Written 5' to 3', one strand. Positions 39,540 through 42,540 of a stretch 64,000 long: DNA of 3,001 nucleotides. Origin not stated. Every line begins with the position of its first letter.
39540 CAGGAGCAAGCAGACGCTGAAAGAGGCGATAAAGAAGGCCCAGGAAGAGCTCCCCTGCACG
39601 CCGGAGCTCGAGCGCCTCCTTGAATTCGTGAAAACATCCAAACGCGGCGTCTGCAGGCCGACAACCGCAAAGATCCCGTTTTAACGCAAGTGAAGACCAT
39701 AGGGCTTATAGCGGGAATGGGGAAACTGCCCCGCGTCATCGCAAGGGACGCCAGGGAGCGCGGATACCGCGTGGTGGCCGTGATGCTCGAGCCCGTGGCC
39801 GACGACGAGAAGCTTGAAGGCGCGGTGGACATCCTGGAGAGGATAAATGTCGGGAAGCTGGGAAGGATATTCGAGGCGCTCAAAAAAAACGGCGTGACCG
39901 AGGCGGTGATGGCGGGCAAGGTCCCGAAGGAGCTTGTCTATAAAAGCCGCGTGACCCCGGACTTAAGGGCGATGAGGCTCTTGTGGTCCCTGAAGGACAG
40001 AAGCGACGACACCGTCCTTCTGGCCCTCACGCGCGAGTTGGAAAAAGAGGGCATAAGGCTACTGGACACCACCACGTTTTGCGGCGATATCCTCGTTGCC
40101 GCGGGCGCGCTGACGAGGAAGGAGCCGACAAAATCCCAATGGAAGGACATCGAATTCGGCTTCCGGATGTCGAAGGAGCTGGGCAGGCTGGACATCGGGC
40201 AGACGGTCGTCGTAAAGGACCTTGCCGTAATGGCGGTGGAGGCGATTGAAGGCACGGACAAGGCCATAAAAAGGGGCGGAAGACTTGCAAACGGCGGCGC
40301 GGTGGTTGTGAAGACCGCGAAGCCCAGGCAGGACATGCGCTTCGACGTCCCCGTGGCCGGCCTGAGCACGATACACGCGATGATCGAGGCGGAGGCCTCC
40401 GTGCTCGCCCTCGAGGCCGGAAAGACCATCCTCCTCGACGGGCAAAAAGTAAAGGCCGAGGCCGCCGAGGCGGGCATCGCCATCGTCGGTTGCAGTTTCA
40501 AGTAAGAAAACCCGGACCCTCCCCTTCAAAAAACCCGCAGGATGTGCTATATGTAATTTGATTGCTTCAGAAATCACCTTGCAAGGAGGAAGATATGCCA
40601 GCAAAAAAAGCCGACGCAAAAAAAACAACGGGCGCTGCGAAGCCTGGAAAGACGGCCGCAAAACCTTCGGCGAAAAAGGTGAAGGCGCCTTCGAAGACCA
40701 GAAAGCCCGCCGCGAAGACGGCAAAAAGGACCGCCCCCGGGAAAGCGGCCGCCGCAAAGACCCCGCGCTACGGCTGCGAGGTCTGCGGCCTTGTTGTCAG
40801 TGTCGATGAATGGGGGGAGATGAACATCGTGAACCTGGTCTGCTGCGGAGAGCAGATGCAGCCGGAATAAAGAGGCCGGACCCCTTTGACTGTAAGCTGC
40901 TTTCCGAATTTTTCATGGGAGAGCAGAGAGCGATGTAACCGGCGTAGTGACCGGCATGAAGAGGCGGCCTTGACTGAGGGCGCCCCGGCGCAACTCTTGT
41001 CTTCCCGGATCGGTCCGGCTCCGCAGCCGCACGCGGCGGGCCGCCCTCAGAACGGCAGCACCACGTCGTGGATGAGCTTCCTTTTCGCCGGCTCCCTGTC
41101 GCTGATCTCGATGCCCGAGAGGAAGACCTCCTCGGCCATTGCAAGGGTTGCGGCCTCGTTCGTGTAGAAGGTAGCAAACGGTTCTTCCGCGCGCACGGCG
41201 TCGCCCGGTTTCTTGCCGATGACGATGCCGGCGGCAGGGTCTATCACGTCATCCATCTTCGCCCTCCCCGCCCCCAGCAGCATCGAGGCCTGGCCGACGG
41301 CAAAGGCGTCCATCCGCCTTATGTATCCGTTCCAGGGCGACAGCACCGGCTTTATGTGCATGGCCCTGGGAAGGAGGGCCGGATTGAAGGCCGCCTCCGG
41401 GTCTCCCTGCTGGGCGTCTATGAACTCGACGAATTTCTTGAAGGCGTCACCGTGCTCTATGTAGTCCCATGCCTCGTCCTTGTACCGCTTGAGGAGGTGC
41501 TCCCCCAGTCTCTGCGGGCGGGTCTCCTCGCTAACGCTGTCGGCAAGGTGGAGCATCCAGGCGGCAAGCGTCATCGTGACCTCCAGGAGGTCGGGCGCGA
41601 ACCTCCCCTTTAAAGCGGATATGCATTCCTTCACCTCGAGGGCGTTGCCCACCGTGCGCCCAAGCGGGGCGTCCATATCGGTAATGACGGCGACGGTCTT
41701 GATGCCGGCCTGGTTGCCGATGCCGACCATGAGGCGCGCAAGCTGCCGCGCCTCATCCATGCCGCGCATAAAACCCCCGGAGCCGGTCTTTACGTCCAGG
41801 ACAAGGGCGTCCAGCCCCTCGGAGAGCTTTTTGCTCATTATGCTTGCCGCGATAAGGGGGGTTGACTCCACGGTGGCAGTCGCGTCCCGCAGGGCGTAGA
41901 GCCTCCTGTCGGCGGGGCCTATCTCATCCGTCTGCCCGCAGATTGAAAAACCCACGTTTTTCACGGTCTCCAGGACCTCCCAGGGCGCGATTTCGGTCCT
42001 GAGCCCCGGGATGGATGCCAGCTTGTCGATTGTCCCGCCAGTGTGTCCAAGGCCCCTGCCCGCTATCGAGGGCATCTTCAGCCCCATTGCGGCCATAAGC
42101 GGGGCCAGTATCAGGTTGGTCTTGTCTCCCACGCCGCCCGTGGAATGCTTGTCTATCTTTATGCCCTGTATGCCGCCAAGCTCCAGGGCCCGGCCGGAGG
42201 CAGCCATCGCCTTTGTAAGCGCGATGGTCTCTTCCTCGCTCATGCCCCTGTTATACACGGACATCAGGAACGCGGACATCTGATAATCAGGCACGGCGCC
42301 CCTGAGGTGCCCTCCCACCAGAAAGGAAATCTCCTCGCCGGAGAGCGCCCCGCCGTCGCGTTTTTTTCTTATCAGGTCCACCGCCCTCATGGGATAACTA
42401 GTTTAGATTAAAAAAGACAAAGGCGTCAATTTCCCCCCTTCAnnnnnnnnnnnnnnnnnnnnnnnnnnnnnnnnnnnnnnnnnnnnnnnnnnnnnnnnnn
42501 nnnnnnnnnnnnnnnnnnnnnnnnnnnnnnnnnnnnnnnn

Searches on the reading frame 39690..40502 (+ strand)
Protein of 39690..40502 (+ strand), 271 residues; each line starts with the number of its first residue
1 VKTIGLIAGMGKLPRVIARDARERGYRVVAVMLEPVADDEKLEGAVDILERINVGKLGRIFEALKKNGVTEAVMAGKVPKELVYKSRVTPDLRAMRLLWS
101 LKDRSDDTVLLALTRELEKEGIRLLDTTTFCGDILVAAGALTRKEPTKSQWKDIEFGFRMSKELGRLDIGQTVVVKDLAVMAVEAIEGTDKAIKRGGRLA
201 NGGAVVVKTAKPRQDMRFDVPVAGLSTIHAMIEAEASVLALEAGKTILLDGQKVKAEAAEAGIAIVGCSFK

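Call 24: search_protein_families(library=pfam, proteins=[window:39690-40502:+], max_evalue=0.00001)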
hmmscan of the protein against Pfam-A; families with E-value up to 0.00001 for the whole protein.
window:39690-40502:+ (271 aa): 2 families
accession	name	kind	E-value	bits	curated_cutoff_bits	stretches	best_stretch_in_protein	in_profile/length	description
PF06230.17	LpxI_C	-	3.7e-49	166.4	25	1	138-266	2-131/131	LpxI C-terminal domain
PF17930.7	LpxI_N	-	6.5e-38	130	25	1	3-133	1-128/129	LpxI N-terminal domain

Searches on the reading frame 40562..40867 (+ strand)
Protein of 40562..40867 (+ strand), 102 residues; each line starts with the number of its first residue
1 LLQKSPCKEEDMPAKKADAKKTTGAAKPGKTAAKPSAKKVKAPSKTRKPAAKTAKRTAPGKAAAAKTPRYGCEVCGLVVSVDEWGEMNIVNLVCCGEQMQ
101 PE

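Call 24: search_protein_families(library=pfam, proteins=[window:40562-40867:+], max_evalue=0.00001)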
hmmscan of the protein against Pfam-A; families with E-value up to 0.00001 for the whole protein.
window:40562-40867:+ (102 aa): 1 family
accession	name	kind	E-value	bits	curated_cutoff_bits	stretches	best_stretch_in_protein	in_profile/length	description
PF06397.17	Desulfoferrod_N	-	8.5e-07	29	23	1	69-100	6-34/36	Desulfoferrodoxin, N-terminal domain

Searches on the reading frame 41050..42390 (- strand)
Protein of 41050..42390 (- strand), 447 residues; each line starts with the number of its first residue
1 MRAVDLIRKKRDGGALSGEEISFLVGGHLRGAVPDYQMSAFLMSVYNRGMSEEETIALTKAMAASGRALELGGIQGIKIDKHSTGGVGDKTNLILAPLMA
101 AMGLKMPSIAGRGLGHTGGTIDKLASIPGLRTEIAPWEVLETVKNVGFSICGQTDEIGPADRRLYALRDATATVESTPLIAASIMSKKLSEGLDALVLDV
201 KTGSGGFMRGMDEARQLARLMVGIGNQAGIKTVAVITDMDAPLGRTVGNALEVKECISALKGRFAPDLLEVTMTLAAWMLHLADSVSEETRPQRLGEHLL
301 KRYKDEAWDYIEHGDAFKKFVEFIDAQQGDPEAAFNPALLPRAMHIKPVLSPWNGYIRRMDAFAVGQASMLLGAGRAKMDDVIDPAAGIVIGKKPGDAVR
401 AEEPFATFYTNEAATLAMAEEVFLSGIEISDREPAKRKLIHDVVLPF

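Call 24: search_protein_families(library=pfam, proteins=[window:41050-42390:-], max_evalue=0.00001)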
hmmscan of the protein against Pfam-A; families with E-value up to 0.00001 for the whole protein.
window:41050-42390:- (447 aa): 3 families
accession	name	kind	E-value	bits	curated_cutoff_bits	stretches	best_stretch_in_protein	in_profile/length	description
PF00591.27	Glycos_transf_3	-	3.5e-37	128.9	27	1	78-288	4-235/253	Glycosyl transferase family, a/b domain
PF02885.22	Glycos_trans_3N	-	4.9e-21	74.7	26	1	5-66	2-63/63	Glycosyl transferase family, helical bundle domain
PF07831.19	PYNP_C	-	7.3e-19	67.6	27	1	356-429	1-74/75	Pyrimidine nucleoside phosphorylase C-terminal domain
